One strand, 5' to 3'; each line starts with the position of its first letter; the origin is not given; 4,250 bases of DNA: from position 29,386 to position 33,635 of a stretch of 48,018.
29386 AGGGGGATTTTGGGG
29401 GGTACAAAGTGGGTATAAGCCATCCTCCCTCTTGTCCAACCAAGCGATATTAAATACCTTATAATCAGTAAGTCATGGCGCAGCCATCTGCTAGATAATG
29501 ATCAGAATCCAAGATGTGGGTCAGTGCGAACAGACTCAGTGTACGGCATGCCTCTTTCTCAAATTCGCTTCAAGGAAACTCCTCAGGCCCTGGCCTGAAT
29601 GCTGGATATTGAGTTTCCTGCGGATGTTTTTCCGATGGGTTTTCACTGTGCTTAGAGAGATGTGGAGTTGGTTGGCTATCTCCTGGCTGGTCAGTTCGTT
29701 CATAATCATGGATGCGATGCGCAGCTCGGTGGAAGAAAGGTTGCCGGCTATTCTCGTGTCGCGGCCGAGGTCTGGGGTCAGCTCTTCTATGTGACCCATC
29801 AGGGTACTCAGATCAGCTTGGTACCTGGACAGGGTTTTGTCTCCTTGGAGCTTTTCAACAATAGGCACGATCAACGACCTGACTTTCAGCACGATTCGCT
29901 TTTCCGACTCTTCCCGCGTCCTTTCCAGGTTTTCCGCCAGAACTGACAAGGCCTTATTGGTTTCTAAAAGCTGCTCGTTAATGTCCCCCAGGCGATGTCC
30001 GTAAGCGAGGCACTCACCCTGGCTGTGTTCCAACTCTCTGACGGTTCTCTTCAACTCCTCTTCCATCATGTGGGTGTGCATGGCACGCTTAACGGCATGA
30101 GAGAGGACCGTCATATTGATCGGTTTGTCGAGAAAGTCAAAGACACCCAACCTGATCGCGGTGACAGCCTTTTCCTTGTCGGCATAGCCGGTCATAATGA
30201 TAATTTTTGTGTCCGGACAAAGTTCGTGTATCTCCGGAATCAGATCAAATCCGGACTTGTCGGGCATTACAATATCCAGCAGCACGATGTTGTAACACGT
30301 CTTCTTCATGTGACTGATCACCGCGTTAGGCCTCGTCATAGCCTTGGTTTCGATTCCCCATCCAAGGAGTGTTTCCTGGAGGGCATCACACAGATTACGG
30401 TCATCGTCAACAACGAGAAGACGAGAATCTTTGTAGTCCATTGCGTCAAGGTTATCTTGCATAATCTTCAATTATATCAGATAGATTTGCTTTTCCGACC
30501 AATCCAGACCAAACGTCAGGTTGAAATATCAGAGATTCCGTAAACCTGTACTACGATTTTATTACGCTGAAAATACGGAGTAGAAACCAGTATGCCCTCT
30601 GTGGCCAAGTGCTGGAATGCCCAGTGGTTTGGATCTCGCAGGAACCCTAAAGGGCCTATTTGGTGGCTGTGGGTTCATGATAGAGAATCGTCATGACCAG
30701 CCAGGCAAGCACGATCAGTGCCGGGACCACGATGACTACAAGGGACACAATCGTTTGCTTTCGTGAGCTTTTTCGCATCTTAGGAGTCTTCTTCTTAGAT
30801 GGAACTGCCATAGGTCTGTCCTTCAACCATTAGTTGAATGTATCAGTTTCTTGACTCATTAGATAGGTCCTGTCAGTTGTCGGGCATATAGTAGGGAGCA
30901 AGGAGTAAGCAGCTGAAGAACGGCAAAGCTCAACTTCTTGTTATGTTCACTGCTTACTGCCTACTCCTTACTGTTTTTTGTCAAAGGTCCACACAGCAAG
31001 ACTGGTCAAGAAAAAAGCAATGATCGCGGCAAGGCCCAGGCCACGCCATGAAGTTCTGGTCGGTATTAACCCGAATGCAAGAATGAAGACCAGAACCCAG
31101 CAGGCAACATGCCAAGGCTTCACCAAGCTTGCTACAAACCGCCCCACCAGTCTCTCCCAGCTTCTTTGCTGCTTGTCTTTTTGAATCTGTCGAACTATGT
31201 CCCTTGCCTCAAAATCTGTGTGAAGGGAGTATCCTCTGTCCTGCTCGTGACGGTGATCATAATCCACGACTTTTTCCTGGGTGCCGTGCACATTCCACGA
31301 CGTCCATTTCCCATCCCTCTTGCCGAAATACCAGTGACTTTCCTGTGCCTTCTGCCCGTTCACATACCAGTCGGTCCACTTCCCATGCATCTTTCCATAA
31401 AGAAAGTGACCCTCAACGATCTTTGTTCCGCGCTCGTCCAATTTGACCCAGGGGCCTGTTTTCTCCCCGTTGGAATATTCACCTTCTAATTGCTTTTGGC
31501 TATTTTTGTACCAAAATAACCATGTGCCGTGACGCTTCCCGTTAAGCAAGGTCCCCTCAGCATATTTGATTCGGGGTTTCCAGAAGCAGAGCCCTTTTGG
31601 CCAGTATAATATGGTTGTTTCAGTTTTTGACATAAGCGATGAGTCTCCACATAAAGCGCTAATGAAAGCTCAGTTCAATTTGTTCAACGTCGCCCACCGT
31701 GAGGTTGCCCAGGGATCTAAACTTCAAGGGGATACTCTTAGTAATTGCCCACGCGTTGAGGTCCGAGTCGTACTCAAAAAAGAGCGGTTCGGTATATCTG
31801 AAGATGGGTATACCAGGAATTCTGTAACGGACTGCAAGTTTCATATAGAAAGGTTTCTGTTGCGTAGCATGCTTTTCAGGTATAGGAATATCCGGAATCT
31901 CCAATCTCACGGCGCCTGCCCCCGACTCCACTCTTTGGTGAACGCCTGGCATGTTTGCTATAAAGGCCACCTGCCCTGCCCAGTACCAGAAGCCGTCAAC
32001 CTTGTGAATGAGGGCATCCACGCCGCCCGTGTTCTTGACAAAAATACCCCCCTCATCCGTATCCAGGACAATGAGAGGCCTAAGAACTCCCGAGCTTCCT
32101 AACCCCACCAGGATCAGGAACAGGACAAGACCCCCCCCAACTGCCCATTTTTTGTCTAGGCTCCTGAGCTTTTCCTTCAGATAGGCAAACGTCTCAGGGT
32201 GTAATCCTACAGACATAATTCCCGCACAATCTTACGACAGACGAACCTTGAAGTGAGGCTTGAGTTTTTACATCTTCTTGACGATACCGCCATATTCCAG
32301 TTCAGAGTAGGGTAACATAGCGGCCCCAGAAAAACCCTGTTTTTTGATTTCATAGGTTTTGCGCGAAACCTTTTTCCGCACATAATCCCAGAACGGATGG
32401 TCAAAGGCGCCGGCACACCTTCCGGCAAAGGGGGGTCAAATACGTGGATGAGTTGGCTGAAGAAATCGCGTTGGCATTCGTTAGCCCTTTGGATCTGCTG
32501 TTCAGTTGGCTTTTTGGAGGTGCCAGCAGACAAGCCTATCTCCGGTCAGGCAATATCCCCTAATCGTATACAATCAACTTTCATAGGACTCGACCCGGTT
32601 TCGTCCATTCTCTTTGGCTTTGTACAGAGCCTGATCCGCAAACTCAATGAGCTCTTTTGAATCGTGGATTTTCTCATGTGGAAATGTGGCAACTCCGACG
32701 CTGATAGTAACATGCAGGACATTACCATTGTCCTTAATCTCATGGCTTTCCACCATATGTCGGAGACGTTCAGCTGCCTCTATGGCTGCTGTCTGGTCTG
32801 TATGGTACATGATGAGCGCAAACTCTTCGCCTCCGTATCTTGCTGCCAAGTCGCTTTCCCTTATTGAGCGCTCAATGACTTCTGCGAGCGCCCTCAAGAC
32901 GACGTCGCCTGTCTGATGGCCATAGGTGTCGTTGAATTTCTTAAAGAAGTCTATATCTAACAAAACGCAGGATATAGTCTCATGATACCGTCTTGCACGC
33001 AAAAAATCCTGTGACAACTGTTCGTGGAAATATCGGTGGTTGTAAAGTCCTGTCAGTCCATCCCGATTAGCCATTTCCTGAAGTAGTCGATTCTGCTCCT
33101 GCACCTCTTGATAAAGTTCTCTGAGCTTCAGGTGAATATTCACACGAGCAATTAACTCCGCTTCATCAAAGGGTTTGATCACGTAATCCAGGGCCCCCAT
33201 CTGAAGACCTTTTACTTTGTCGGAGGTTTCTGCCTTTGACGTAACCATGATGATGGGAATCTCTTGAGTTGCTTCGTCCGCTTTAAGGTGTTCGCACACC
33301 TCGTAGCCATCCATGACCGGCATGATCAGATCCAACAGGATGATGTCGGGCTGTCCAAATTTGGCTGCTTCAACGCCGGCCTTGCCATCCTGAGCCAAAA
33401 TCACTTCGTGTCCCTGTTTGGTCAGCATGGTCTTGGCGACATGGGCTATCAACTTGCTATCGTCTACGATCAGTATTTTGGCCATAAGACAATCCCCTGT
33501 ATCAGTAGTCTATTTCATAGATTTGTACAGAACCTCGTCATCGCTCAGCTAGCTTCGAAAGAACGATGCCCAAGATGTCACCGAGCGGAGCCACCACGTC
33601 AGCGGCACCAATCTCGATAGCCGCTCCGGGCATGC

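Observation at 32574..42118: Wsp-like chemosensory operon with c-di-GMP output, a haem-motif receptor and an embedded tetrahaem cytochrome c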

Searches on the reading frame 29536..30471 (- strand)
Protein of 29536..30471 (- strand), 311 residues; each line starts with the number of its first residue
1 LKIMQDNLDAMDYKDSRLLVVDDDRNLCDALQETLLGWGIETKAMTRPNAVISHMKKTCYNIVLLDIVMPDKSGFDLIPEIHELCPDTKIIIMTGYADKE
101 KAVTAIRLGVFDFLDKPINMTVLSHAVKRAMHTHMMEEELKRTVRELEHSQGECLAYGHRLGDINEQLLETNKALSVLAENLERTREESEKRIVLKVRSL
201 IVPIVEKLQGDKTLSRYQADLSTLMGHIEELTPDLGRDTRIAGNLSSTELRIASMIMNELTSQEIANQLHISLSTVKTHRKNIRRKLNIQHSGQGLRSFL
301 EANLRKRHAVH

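Call 10: search_protein_families(library=pfam, proteins=[window:29536-30471:-], max_evalue=1)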
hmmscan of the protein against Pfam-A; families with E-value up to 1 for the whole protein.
window:29536-30471:- (311 aa): 14 families
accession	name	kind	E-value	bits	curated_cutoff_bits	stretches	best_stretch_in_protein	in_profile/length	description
PF00072.30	Response_reg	-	4.4e-23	82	30.2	1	19-127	2-110/111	Response regulator receiver domain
PF00196.25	GerE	-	1.8e-13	50.4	23.5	1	244-291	2-49/57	Bacterial regulatory proteins, luxR family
PF08281.18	Sigma70_r4_2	-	2.3e-05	24.4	25.7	1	258-287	25-54/54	Sigma-70, region 4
PF04545.22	Sigma70_r4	-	0.00015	21.6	24.1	1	259-287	20-48/50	Sigma-70, region 4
PF08100.18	Dimerisation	-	0.0062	16.8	25.6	1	93-133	13-54/93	O-methyltransferase dimerisation domain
PF07638.17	Sigma70_ECF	-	0.013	15.8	21.1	1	251-290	143-182/185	ECF sigma factor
PF13412.12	HTH_24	-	0.016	15.2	21.9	1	260-279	18-37/48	Winged helix-turn-helix DNA-binding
PF08279.18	HTH_11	-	0.024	14.9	25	1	258-287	14-43/55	HTH domain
PF05043.19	Mga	-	0.059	14.4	21.1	1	247-288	16-59/87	Mga helix-turn-helix domain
PF16065.10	DUF4807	-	0.15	12.2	27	1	211-278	18-83/126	Domain of unknown function (DUF4807)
PF11802.13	CENP-K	-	0.18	11.7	27.2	1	167-288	7-114/263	Centromere-associated protein K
PF04967.18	HTH_10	-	0.2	11.9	23.1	1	260-287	24-51/53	HTH DNA binding domain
PF04632.18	FUSC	-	0.35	9.9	30.9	1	143-243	203-296/660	Fusaric acid resistance protein family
PF14493.12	HTH_40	-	0.39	11.5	27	1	254-279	7-32/89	Helix-turn-helix domain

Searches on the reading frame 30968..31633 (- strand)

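Call 10: search_protein_families(library=pfam, proteins=[window:30968-31633:-], max_evalue=1)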
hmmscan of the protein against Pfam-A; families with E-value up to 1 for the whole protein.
window:30968-31633:- (221 aa): 2 families
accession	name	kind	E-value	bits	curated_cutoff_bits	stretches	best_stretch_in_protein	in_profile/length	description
PF07661.19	MORN_2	-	7e-05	23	29.6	1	34-55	1-22/22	MORN repeat variant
PF02493.26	MORN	-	0.0085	16.4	22.5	0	74-85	2-13/23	MORN repeat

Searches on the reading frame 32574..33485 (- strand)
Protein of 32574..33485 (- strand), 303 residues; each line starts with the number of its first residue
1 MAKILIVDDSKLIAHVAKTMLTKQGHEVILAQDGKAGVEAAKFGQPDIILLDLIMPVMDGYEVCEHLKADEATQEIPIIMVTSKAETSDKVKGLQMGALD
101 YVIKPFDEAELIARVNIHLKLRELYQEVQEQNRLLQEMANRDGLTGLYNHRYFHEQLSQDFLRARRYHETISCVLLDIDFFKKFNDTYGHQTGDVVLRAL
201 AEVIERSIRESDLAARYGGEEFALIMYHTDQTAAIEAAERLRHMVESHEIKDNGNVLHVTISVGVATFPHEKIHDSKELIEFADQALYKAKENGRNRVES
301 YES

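Call 3: search_protein_families(library=pfam, proteins=[window:32574-33485:-], max_evalue=0.01)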
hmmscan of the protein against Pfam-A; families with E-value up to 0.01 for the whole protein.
window:32574-33485:- (303 aa): 2 families
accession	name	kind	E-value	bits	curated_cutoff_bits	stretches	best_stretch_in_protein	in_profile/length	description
PF00990.26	GGDEF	-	1.8e-52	177.8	23.8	1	139-297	1-161/161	Diguanylate cyclase, GGDEF domain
PF00072.30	Response_reg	-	2.6e-30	105.3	30.2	1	4-116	1-111/111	Response regulator receiver domain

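Call 51: search_solved_structures(query=window:32577-33485:-, max_evalue=1e-10, show_alignments=1)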
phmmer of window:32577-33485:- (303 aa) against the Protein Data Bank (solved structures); distinct sequences matched with E-value up to 1e-10: 203 (the best 60 are shown).
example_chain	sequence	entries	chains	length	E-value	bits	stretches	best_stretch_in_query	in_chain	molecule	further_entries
9g85_A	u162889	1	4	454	5.4e-73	249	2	3-298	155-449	Response regulator PleD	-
9g86_A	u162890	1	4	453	5.6e-73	248.9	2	3-298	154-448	Response regulator PleD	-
2wb4_A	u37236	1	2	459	5.6e-73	248.9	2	3-298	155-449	DIGUANYLATE CYCLASE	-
1w25_A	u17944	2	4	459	5.9e-73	248.8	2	3-298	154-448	STALKED-CELL DIFFERENTIATION CONTROLLING PROTEIN | RESPONSE REGULATOR PLED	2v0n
3bre_A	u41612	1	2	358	7.6e-60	205.8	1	3-299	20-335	Probable two-component response regulator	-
6zxm_A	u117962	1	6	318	2.1e-54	188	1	2-298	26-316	Putative GGDEF/response regulator receiver domain protein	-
3i5a_A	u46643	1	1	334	4.2e-53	183.7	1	2-299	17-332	Response regulator/GGDEF domain protein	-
6zxc_A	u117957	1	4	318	1.9e-52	181.6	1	2-298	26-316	Putative GGDEF/response regulator receiver domain protein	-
6zxb_A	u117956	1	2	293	1.9e-52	181.6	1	3-298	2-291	Putative GGDEF/response regulator receiver domain protein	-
3i5c_A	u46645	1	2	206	1.3e-39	139.5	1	129-299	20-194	Fusion of General control protein GCN4 and WSPR response regulator protein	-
9t28_A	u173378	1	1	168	3.2e-38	134.9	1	140-298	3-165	diguanylate cyclase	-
3i5b_A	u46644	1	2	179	3.5e-38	134.8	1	139-299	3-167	WspR response regulator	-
3ign_A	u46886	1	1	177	2.3e-35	125.6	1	135-298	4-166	Diguanylate cyclase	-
6d9m_A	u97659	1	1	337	1.1e-34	123.3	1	142-298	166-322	Fusion protein of Endolysin,Response receiver sensor diguanylate cyclase, GAF domain-conta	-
8c05_A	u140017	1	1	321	2.6e-34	122.1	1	112-302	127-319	Sensor domain-containing diguanylate cyclase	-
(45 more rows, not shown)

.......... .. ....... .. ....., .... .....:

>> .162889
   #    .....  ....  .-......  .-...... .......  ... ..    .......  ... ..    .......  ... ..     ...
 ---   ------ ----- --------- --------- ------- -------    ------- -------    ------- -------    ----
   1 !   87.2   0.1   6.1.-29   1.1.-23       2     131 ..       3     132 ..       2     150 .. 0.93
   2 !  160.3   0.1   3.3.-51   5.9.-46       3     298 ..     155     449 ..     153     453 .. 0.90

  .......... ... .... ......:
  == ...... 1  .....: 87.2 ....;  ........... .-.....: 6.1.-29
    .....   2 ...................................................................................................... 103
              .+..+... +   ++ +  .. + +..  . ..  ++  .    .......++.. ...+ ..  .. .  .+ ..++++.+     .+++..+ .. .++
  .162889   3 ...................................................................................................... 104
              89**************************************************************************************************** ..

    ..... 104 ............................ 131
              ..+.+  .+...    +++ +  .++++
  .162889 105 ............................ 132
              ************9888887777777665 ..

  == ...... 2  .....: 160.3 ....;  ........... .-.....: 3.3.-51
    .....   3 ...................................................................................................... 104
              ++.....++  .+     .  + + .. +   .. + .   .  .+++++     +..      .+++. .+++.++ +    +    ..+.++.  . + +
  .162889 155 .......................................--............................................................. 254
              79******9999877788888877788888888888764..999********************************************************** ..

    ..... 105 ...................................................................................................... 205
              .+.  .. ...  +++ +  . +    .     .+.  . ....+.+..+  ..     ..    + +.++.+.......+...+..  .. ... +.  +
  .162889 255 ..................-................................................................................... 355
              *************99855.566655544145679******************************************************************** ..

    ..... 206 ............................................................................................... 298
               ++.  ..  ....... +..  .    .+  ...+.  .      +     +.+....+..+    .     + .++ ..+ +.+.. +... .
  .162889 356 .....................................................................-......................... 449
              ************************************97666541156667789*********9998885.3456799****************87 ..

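Call 52: search_protein_families(library=ncbifam, proteins=[window:32574-33485:-], max_evalue=0.00001)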
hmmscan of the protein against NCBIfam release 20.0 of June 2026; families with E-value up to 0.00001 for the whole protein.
window:32574-33485:- (303 aa): 115 families (the best 25 are shown)
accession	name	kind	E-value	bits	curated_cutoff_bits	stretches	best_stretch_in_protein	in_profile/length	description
NF007135.0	PRK09581.1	equivalog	1.9e-95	320.3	474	2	100-299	253-453/457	PleD family two-component system response regulator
NF047654.1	DiguCycDgcRLepto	equivalog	1.4e-68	231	500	1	2-298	3-293/295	diguanylate cyclase DgcR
TIGR00254.1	GGDEF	domain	1.9e-59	200.1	37.4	1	135-299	1-165/168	diguanylate cyclase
NF041606.1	dguan_cyc_DgcA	equivalog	2e-52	178.2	370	1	131-298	170-336/340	diguanylate cyclase DgcA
NF038266.1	diguan_SiaD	equivalog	6.4e-52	176.4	290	1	123-298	77-252/252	biofilm regulation diguanylate cyclase SiaD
NF007380.0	PRK09894.1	equivalog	1.1e-48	166.1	256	1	122-299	111-285/296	diguanylate cyclase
NF007423.1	PRK09966.1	equivalog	6.9e-42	143.7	325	1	120-291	220-390/390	diguanylate cyclase DgcN/YfiN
NF007599.0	PRK10245.1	equivalog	1.4e-40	138.9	402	1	128-299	199-368/371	diguanylate cyclase AdrA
NF051473.1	DigCycDgcsShew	equivalog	1.6e-39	136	400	1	136-297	132-287/291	diguanylate cyclase DgcS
NF050064.1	BlResRespRegCbrR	equivalog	9.2e-37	126.9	600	1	17-299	139-412/415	bile resistance response regulator CbrR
NF007298.0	PRK09776.1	equivalog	2.6e-35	121.6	1135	1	129-302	671-846/1111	diguanylate cyclase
NF011955.1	PRK15426.1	equivalog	1.1e-34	119.6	408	1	121-299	380-559/564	cellulose biosynthesis regulator diguanylate cyclase DgcQ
NF040534.1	resp_reg_YycF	equivalog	5.9e-34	117.3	340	1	3-134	2-129/231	response regulator YycF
NF040689.1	MtrAB_MtrA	equivalog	3.8e-33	114.7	300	1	4-127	1-119/219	MtrAB system response regulator MtrA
TIGR02154.1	PhoB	equivalog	1.8e-32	112.5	296.2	1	2-121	3-122/226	phosphate regulon transcriptional regulator PhoB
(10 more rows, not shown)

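Call 63: find_related_loci(query=window:32577-33485:-, collection=genome_contigs, flank=10000)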
Query window:32577-33485:- (303 aa) in genome_contigs; peptide patterns used: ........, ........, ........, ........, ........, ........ (x = any residue, [..] = any of these).
600 stretches matched a pattern (row limit reached: there are more); 596 encode a relative of the query (tblastn E <= 1e-3); the best 80 are kept; 80 distinct loci.
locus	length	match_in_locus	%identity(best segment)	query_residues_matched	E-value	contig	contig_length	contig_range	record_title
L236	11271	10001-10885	43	1-300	5e-70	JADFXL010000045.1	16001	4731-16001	MAG: Alphaproteobacteria bacterium isolate nDJH14bin10 nDJH14_bin10_NODE_45_length_16001_cov_2.131221, whole genome shot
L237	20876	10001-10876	40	2-298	2e-66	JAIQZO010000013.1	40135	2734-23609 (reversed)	MAG: Candidatus Anammoxibacter sp. isolate OFTM134 OFTM134_12, whole genome shotgun sequence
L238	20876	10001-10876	39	3-298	7e-62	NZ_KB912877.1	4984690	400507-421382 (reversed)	Methylobacter marinus A45 MetmaDRAFT_scaffold1.1, whole genome shotgun sequence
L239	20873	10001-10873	42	4-298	5e-62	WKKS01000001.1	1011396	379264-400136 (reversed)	MAG: Geobacter sp. isolate H7geo H7geo_contig_1, whole genome shotgun sequence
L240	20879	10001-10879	41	2-298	3e-61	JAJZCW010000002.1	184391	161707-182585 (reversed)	MAG: Bacillota bacterium isolate JA4.bin15 NODE_57_length_184391_cov_2.452525, whole genome shotgun sequence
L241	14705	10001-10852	41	4-299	8e-58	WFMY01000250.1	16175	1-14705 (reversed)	MAG: Helicobacteraceae bacterium isolate S010_28 k151_87398, whole genome shotgun sequence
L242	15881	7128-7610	51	138-298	6e-53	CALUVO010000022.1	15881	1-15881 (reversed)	MAG: Candidatus Gastranaerophilales bacterium isolate E09__bin203 genome assembly, contig: E09__k127_7690242, whole geno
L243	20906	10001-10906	34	2-291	1e-52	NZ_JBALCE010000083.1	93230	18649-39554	MAG: Nostoc sp. isolate P10324 bin 2 NODE_22_length_93230_cov_8.364310, whole genome shotgun sequence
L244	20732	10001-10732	39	2-230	1e-51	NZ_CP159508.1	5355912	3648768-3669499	Pseudanabaena minima str. Chao 2107 chromosome, complete genome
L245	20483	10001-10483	49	138-298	2e-50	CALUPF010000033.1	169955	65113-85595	MAG: Candidatus Gastranaerophilales bacterium isolate E19__bin50 genome assembly, contig: E19__k127_4274528, whole genom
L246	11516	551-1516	33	4-303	3e-50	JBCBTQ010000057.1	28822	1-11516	MAG: Cyanobacteria bacterium J06639_14 NODE_57_length_28822_cov_19.803966, whole genome shotgun sequence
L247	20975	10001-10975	34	4-303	9e-50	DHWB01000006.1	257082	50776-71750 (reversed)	MAG TPA_asm: Desulfomicrobium sp. UBA5193 UBA5193_contig_90, whole genome shotgun sequence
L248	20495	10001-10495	49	137-301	3e-49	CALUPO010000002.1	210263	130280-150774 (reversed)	MAG: Candidatus Gastranaerophilales bacterium isolate BRZ_DS__bin68 genome assembly, contig: BRZ_DS__NODE_58_length_2102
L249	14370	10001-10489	49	137-299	6e-48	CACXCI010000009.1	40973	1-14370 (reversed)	uncultured bacterium isolate RUG11132 genome assembly, contig: RUG11132_asm_9, whole genome shotgun sequence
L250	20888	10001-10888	34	1-296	1e-47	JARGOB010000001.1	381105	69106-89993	MAG: Coxiellaceae bacterium isolate bin_ce_oilr1.021 NODE_17_length_381105_cov_59.515638, whole genome shotgun sequence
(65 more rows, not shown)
